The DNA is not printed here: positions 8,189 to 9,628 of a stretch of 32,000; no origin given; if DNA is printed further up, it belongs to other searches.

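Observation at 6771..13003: Seven-gene translationally coupled operon combining a mini-AOR, ferredoxin, GATase1-like, HdrE/HdrD-like, transglutaminase-like and QueG-like proteins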

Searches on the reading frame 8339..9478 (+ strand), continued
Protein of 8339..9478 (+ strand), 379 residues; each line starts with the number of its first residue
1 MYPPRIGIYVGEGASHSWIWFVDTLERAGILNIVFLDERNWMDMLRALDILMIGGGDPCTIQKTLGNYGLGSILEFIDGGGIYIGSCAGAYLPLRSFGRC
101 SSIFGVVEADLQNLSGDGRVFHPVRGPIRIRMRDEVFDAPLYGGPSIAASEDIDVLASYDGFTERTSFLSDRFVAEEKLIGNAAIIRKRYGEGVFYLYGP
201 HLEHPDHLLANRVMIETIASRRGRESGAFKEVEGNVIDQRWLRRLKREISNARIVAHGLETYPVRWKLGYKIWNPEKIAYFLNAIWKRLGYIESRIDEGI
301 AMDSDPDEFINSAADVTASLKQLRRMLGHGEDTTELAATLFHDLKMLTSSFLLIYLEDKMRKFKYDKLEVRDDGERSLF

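Call 43: predict_structure(alignment_id=A1)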
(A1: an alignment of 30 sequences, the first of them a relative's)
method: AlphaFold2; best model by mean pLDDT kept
length: 379 residues; sequences in the alignment: 30
mean_pLDDT: 88.0   pTM: 0.89
mean pLDDT of the five models: 88.0, 87.6, 87.5, 87.3, 86.8
residues with pLDDT >= 90: 263; 70-90: 67; 50-70: 33; < 50: 16
segments of 3 or more residues with pLDDT < 50: 118-122, 368-371, 374-379
pLDDT, mean of each block of 10 residues (from residue 1): 89 95 95 96 93 92 92 96 94 76 80 59 72 93 81 94 73 80 95 95 92 92 67 83 98 98 94 94 98 94 92 98 98 98 97 95 63 45
secondary structure, 60 per line:
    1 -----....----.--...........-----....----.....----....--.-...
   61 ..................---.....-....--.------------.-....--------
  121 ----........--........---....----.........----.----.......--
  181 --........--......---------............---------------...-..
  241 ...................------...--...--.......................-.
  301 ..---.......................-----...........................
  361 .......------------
elements in order: E6-9 H17-27 E33-36 H41-45 E50-53 H58-78 E82-86 H88-91 E109-112 E125-132 E135-142 E146-149 E154-162 H172-178 E183-190 E193-198 H208-219 E235-237 H239-259 E266-268 E271-273 H276-298 E300-302 H306-328 H334-367

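Call 47: fold_search(model_id=the predicted structure, library=pdb)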
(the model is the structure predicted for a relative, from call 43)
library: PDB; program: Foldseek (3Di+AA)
matches with E <= 10: 903; with E <= 0.001: 75
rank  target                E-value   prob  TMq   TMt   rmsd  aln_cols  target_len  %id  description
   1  2nv2_B                1.7e-08  1.00  0.40  0.73   4.0       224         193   17  Structure of the PLP synthase complex Pdx1/2 (YaaD/E) from Bacillus subtilis (released 2006-12-05)
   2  2nv2_L                2.2e-08  1.00  0.39  0.71   4.3       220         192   18  Structure of the PLP synthase complex Pdx1/2 (YaaD/E) from Bacillus subtilis (released 2006-12-05)
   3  2nv2_J                2.5e-08  1.00  0.40  0.72   4.0       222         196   18  Structure of the PLP synthase complex Pdx1/2 (YaaD/E) from Bacillus subtilis (released 2006-12-05)
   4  2nv2_F                3.1e-08  1.00  0.41  0.75   3.8       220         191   19  Structure of the PLP synthase complex Pdx1/2 (YaaD/E) from Bacillus subtilis (released 2006-12-05)
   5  2nv2_X                3.3e-08  1.00  0.40  0.71   4.0       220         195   20  Structure of the PLP synthase complex Pdx1/2 (YaaD/E) from Bacillus subtilis (released 2006-12-05)
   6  2nv2_D                4.1e-08  1.00  0.40  0.72   4.0       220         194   19  Structure of the PLP synthase complex Pdx1/2 (YaaD/E) from Bacillus subtilis (released 2006-12-05)
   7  4wxy_J                1.1e-07  1.00  0.40  0.75   3.9       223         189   18  PLPS (inactive glutaminase mutant) co-crystallized with glutamine and R5P. (released 2015-01-14)
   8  1q7r                  2.0e-07  1.00  0.42  0.73   3.8       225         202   19  X-ray crystallographic analysis of a predicted amidotransferase from B. stearothermophilus at 1.9 A resolution (released 2003-11-11)
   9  1r9g_A                2.5e-07  1.00  0.41  0.74   4.0       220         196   18  Three-dimensional Structure of YaaE from Bacillus subtilis (released 2004-01-27)
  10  3tts_A                1.2e-06  1.00  0.35  0.21   5.0       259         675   12  Crystal structure of beta-galactosidase from Bacillus circulans sp. alkalophilus (released 2012-03-21)
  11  2ywj                  1.4e-06  1.00  0.38  0.71   4.2       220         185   17  Crystal structure of uncharacterized conserved protein from Methanocaldococcus jannaschii (released 2007-10-23)
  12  5dfa_A                1.5e-06  1.00  0.36  0.21   5.4       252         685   11  3D structure of the E323A catalytic mutant of Gan42B, a GH42 beta-galactosidase from G. stearothermophilus (released 2015-12-09)
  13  2gk3_E                1.6e-06  1.00  0.39  0.57   4.5       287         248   11  Cytoplasmic Protein STM3548 from Salmonella typhimurium (released 2006-05-02)
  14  2a9v_C                1.9e-06  1.00  0.38  0.67   4.0       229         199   15  Crystal structure of a putative gmp synthase subunit a protein (ta0944m) from thermoplasma acidophilum at 2.45 A resol (released 2005-08-02)
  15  4oif_B                2.0e-06  1.00  0.36  0.21   5.5       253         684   12  3D structure of Gan42B, a GH42 beta-galactosidase from G. (released 2015-02-04)
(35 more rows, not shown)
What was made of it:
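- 8339..9478 (+): g3: 379-aa BPL_N / class-I glutamine-amidotransferase-fold protein. It has the GSCAGAY nucleophile elbow, a GPHLEHP His-Glu pair, and a long helical C-terminal domain. AF2 pLDDT 88; top PDB matches are PdxT/YaaE, HisH and the GuaA glutaminase subunit (calls 43, 47).
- On Class I glutamine amidotransferase (PdxT/HisH-type glutaminase subunit): Foldseek top hits are 2nv2 PdxT (E 1.7e-8, TM to target 0.73-0.75), then HisH and the GuaA glutaminase subunit (calls 43, 47).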

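Call 66: search_protein_families(library=pfam, proteins=[L041:4098-5552:+, L041:5733-8081:+, L041:8093-9976:+, L041:11107-12078:+, L041:12109-12591:+], max_evalue=0.0001)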
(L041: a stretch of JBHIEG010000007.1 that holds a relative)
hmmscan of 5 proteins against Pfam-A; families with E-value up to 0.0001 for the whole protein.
L041:4098-5552:+ (484 aa): 1 family
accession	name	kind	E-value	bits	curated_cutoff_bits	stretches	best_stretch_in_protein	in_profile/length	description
PF13598.12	DUF4139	-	2.1e-14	54.1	31.8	1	211-474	2-204/205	Domain of unknown function (DUF4139)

L041:5733-8081:+ (782 aa): 12 families
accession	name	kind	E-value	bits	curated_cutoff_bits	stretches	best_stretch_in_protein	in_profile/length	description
PF02662.21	FlpD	-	7.9e-45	152.3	22.3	1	642-763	1-122/123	Methyl-viologen-reducing hydrogenase, delta subunit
PF07992.20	Pyr_redox_2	-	4.7e-13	49.7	26.1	1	137-334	2-114/291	Pyridine nucleotide-disulphide oxidoreductase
PF01266.30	DAO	-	2.1e-08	34.5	27.9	1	138-171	2-35/353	FAD dependent oxidoreductase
PF12831.13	FAD_oxidored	-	4.1e-08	33.4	27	1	137-175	1-39/416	FAD dependent oxidoreductase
PF13450.12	NAD_binding_8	-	1.2e-07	32.3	21.9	1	140-174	1-35/68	NAD(P)-binding Rossmann-like domain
PF00037.32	Fer4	-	4.8e-07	29.8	21.1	0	232-247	3-18/24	4Fe-4S binding domain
PF00890.30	FAD_binding_2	-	2.2e-06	27.6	20.4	1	138-174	2-38/414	FAD binding domain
PF01946.23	Thi4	-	4e-05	23.4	26.2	1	135-174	17-57/235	Thi4 family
PF01134.28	GIDA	-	4.2e-05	23.2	22.1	0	138-264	2-108/391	Glucose inhibited division protein A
PF12838.12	Fer4_7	-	4.6e-05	24.2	27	0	236-305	1-51/52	4Fe-4S dicluster domain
PF13738.12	Pyr_redox_3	-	4.8e-05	23.2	30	0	139-173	1-35/305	Pyridine nucleotide-disulphide oxidoreductase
PF03486.20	HI0933_like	-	6.9e-05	22.8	50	0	137-171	2-36/244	HI0933-like protein Rossmann domain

L041:8093-9976:+ (627 aa): 2 families
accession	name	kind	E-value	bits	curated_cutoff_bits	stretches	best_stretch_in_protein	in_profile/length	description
PF02754.22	CCG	-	5.2e-56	187.1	20.6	4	520-607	1-84/85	Cysteine-rich domain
PF13183.11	Fer4_8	-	4.9e-05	24.2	27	0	323-358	30-66/68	4Fe-4S dicluster domain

L041:11107-12078:+ (323 aa): 1 family
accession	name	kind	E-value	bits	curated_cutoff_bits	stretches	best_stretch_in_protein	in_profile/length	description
PF00296.26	Bac_luciferase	-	2.7e-57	195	27.9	1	19-252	20-242/314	Luciferase-like monooxygenase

L041:12109-12591:+ (160 aa): 5 families
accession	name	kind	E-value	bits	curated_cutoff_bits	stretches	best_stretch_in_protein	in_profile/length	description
PF00583.31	Acetyltransf_1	-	1.1e-21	77.7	20.7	1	35-143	14-116/116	Acetyltransferase (GNAT) family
PF13508.13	Acetyltransf_7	-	2.2e-16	60.4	27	1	57-145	4-84/84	Acetyltransferase (GNAT) domain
PF13673.13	Acetyltransf_10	-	5.8e-15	55.8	23.6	1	53-148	28-112/128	Acetyltransferase (GNAT) domain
PF08445.16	FR47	-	2.9e-07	30.8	22.1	1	87-149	22-83/86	FR47-like protein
PF13527.13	Acetyltransf_9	-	6.2e-05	23.4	25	1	10-144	2-125/127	Acetyltransferase (GNAT) domain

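Call 70: search_protein_families(library=ncbifam, proteins=[L021:1745-3079:-, L021:3298-4749:-, L021:5239-6336:-, L021:6462-7460:-, L021:15807-16772:+, L021:17559-18428:+, L021:12803-14257:+, L021:11318-12085:+, L021:696-1667:-], max_evalue=0.00001)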
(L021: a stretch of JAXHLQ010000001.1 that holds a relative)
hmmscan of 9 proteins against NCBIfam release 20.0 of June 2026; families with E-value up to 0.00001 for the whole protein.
L021:1745-3079:- (444 aa): 11 families
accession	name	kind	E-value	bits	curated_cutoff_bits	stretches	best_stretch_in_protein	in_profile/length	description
NF004898.0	PRK06259.1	equivalog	6.4e-55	186.7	385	2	43-315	145-389/488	fumarate reductase (CoM/CoB) subunit TfrB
NF045670.1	quin_L_LdhH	equivalog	3.1e-31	108.4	800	2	151-329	448-626/706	L-lactate dehydrogenase (quinone) large subunit LdhH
NF045724.1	ferredox_TmcB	equivalog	9.6e-22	77.1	735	2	83-315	98-325/430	electron transfer complex ferredoxin TmcB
NF008369.0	PRK11168.1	equivalog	4e-20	72.1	278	1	157-316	155-308/401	anaerobic glycerol-3-phosphate dehydrogenase subunit C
TIGR03379.1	glycerol3P_GlpC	equivalog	8.6e-17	60.9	279.9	1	162-315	155-304/397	anaerobic glycerol-3-phosphate dehydrogenase subunit GlpC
TIGR03288.1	CoB_CoM_SS_B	equivalog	3.3e-15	56.1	345.15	1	365-425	186-246/290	CoB--CoM heterodisulfide reductase subunit B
NF045796.1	DsrK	equivalog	5.8e-14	51.6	400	1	163-321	188-340/453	sulfate reduction electron transfer complex DsrMKJOP subunit DsrK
NF045663.1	diclust_near_Sec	equivalog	2e-12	46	530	1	82-316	351-546/759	pyridine nucleotide-disulfide oxidoreductase/dicluster-binding protein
NF008434.0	PRK11274.1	equivalog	7.8e-12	44.8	333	1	158-319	157-318/409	glycolate oxidase subunit GlcF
NF045711.1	sulf_resp_HmcF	equivalog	6.2e-11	41.7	750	1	342-424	350-433/457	sulfate respiration complex iron-sulfur protein HmcF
NF041780.1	hetero_SS_HdrB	equivalog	8.9e-07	28.5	450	0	170-287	5-117/304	ferredoxin:CoB-CoM heterodisulfide reductase subunit HdrB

L021:3298-4749:- (483 aa): 6 families
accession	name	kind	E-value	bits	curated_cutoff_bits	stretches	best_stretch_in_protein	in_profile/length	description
TIGR00387.1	glcD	equivalog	3.7e-36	124.9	567.9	1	54-249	1-191/413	glycolate oxidase subunit GlcD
NF008408.0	PRK11230.1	equivalog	1.1e-26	93.4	897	1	16-248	21-247/499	glycolate oxidase subunit GlcD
TIGR01678.1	FAD_lactone_ox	subfamily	1.7e-08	33.9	396.8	1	53-189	17-150/438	sugar 1,4-lactone oxidase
NF049975.1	2HglutDHaseYdiJ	equivalog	1.7e-08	32.7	1350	1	29-189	31-193/1018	D-2-hydroxyglutarate dehydrogenase YdiJ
NF053785.1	DcplphribOxDprE1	equivalog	1.6e-06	27.6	500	1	93-253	55-206/449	decaprenylphosphoryl-beta-D-ribose oxidase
NF041227.1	BagG_FevA2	exception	2e-06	26.7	850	1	48-192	43-182/455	bagremycin/ferroverdin biosynthesis FAD-dependent oxygenase BagG/FevA2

L021:5239-6336:- (365 aa): 41 families (the best 25 are shown)
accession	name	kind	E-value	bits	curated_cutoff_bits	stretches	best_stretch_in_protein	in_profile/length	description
TIGR01722.1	MMSDH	subfamily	1.4e-101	340.5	448.5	1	12-352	3-341/477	CoA-acylating methylmalonate-semialdehyde dehydrogenase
NF052305.1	DioxValDhHalo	equivalog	2e-68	231.4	750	1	14-360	9-355/483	2,5-dioxovalerate dehydrogenase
TIGR02299.1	HpaE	equivalog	4e-62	210.4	638.35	1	13-358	4-348/488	5-carboxymethyl-2-hydroxymuconate semialdehyde dehydrogenase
NF042993.1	AlphKGSA_gudD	equivalog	1.6e-61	208.6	770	1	14-357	8-352/481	alpha-ketoglutaric semialdehyde dehydrogenase GucD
TIGR01804.1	BADH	equivalog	2.2e-61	207.8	668.6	1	15-358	3-346/467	betaine-aldehyde dehydrogenase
NF002852.0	PRK03137.1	subfamily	3.3e-61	207.6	648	1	15-353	42-384/514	L-glutamate gamma-semialdehyde dehydrogenase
NF010000.0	PRK13473.1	subfamily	1e-60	205.7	615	1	13-350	6-342/475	aminobutyraldehyde dehydrogenase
NF045735.1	PaDhStyDPseudo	equivalog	8.6e-59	199.5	850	1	14-357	7-358/483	phenylacetaldehyde dehydrogenase StyD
NF009725.0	PRK13252.1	equivalog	8.1e-58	196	593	1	8-357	6-353/488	betaine-aldehyde dehydrogenase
NF007497.0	PRK10090.1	equivalog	5.3e-53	180.5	500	1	10-360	7-358/480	aldehyde dehydrogenase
NF040792.1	glyc_ald_dh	equivalog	2.3e-52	178.5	760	1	14-356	5-345/488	D-glyceraldehyde dehydrogenase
NF006992.0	PRK09457.1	subfamily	5.2e-52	177.1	514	1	15-352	6-343/487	succinylglutamate-semialdehyde dehydrogenase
TIGR01780.1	SSADH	subfamily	5.9e-52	177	646.35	1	30-355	2-327/448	succinate-semialdehyde dehydrogenase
NF006916.0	PRK09407.1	equivalog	5.4e-51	173.8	521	1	24-356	33-365/526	succinic semialdehyde dehydrogenase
TIGR01237.1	D1pyr5carbox2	equivalog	3.3e-49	168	659.65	1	22-351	43-379/511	L-glutamate gamma-semialdehyde dehydrogenase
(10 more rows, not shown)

L021:6462-7460:- (332 aa): 21 families
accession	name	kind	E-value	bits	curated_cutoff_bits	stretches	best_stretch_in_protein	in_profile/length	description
NF003011.0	PRK03837.1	subfamily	2.8e-29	102.4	260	1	35-247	12-229/241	transcriptional regulator NanR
NF007001.0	PRK09464.1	equivalog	3.8e-25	89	330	1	32-248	6-229/254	pyruvate dehydrogenase complex transcriptional repressor PdhR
NF007741.0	PRK10421.1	equivalog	1.3e-22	80.4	311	1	34-251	5-233/262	transcriptional regulator LldR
NF007442.0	PRK09990.1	equivalog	1.2e-19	70.8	301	1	31-251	5-235/256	transcriptional regulator GlcC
NF008571.0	PRK11523.1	equivalog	2.8e-19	69.5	396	1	35-245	7-219/258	transcriptional regulator ExuR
NF007588.0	PRK10225.1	equivalog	1.2e-18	67.4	442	1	34-257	7-237/257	Uxu operon transcriptional regulator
TIGR02018.2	his_ut_repres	equivalog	1.4e-13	50.7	220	1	40-114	3-75/226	histidine utilization transcriptional repressor HutC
TIGR03338.1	phnR_burk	equivalog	9.5e-12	45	271.5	1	42-243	17-205/212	phosphonate utilization associated transcriptional regulator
NF052282.1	PLP_TF_PdxR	equivalog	2.8e-10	39.9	320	1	39-112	4-75/448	MocR-like pyridoxine biosynthesis transcription factor PdxR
TIGR02404.1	trehalos_R_Bsub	equivalog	8.4e-10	38.7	211.95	1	40-122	4-85/233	trehalose operon repressor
TIGR02325.1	C_P_lyase_phnF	equivalog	2.8e-09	36.9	156.8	1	40-144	12-116/238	phosphonate metabolism transcriptional regulator PhnF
TIGR03337.1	phnR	equivalog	6e-09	35.9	296.75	1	41-91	6-56/231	phosphonate utilization transcriptional regulator PhnR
NF052441.1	TransRegRv0792c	equivalog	6.8e-09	35.3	400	1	36-145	16-125/260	Rv0792c family HTH-type transcriptional regulator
NF007292.0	PRK09764.1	equivalog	8.6e-09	34.9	281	1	41-111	10-78/240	GntR family transcriptional regulator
NF052290.2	MocR_like_YczR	exception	5.8e-08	31.9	487.4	1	32-104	14-87/458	MocR-like transcription factor YczR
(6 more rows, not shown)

L021:15807-16772:+ (321 aa): 7 families
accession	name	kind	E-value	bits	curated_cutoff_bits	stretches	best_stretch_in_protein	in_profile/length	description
TIGR01728.1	SsuA_fam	subfamily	2.3e-49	168.2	163.5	1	29-272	1-244/290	aliphatic sulfonate ABC transporter substrate-binding protein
NF040735.1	SBP_SaoX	equivalog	2e-27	96.2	300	1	29-264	5-238/330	ABC transporter substrate-binding subunit SaoX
TIGR01729.1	taurine_ABC_bnd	equivalog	1.8e-21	76.8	304.25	1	50-248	20-217/300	taurine ABC transporter substrate-binding protein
NF008588.0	PRK11553.1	subfamily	3.3e-15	55.9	299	1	8-271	8-267/319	aliphatic sulfonate ABC transporter substrate-binding protein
NF008553.0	PRK11480.1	equivalog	2.8e-12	46.5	490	1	29-244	25-235/320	taurine ABC transporter substrate-binding protein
TIGR03427.1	ABC_peri_uca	equivalog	1.9e-07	30.6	333.9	1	56-238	34-212/328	putative urea ABC transporter substrate-binding protein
TIGR02122.1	TRAP_TAXI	subfamily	4.7e-06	25.7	84.35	1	71-183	74-195/320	TAXI family TRAP transporter solute-binding subunit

L021:17559-18428:+ (289 aa): 186 families (the best 25 are shown)
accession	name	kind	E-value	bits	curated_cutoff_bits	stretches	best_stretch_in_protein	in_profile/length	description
NF040729.1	ABC_ATP_SaoA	equivalog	6e-73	245.3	360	1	36-280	1-243/248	ABC transporter ATP-binding protein SaoA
NF008421.0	PRK11248.1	equivalog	2.4e-65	220.6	357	1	52-260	13-219/255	taurine ABC transporter ATP-binding subunit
TIGR01184.1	ntrCD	subfamily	2.3e-62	210.6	291.8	1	58-266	1-212/230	nitrate ABC transporter ATP-binding protein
NF008420.0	PRK11247.1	equivalog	1.9e-57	194.4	395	1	56-283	26-245/257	aliphatic sulfonates ABC transporter ATP-binding protein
TIGR01186.1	proV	subfamily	7.8e-57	193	326.6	1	59-244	10-204/363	betaine/proline/choline family ABC transporter ATP-binding protein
TIGR03265.1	PhnT2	equivalog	7.9e-56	189.8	457.7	1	55-244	17-209/353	putative 2-aminoethylphosphonate ABC transporter ATP-binding protein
TIGR00968.1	3a0106s01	subfamily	1.9e-54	184.7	342.75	1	55-245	13-206/237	sulfate ABC transporter ATP-binding protein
NF006987.0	PRK09452.1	equivalog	2.7e-53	181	482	1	38-244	19-222/378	spermidine/putrescine ABC transporter ATP-binding protein PotA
NF043075.1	MMSYN1_0197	equivalog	3.1e-53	180.9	550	1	56-244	16-207/341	spermidine/putrescine ABC transporter ATP-binding protein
TIGR03415.1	ABC_choXWV_ATP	equivalog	5.1e-51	173.8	483.75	1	40-244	23-239/382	choline ABC transporter ATP-binding protein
NF008513.0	PRK11432.1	equivalog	7.8e-51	173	496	1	56-245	20-212/351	ferric ABC transporter ATP-binding protein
TIGR01187.1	potA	subfamily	1.7e-50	171.9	355.6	1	73-245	1-176/325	polyamine ABC transporter ATP-binding protein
NF008653.0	PRK11650.1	subfamily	4.5e-50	170.7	432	1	52-245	14-210/357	sn-glycerol-3-phosphate ABC transporter ATP-binding protein UgpC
NF040840.2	tungstate_WtpC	equivalog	1.7e-49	169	440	1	59-245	17-206/347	tungstate ABC transporter ATP-binding protein WtpC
NF008105.0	PRK10851.1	equivalog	1.4e-48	165.4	502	1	37-246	3-213/362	sulfate/thiosulfate ABC transporter ATP-binding protein CysA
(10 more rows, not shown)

L021:12803-14257:+ (484 aa): 0 families

L021:11318-12085:+ (255 aa): 1 family
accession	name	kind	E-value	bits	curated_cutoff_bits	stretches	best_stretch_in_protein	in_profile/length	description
TIGR03508.1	decahem_SO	subfamily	4.3e-08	32.9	192.2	1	9-184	32-181/258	DmsE family decaheme c-type cytochrome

L021:696-1667:- (323 aa): 3 families
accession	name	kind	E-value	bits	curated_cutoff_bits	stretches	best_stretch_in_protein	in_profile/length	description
TIGR03407.1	urea_ABC_UrtA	exception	5.8e-16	58.3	492.75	1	38-306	1-268/361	urea ABC transporter substrate-binding protein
NF011933.0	PRK15404.1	subfamily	2.7e-11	43.1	477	1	20-255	9-242/370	high-affinity branched-chain amino acid ABC transporter substrate-binding protein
TIGR03669.1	urea_ABC_arch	equivalog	1.9e-08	33.7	494.8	1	38-239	1-197/375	urea ABC transporter substrate-binding protein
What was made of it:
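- An SsuA-family binding protein that scores above its curated cutoff (call 70).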
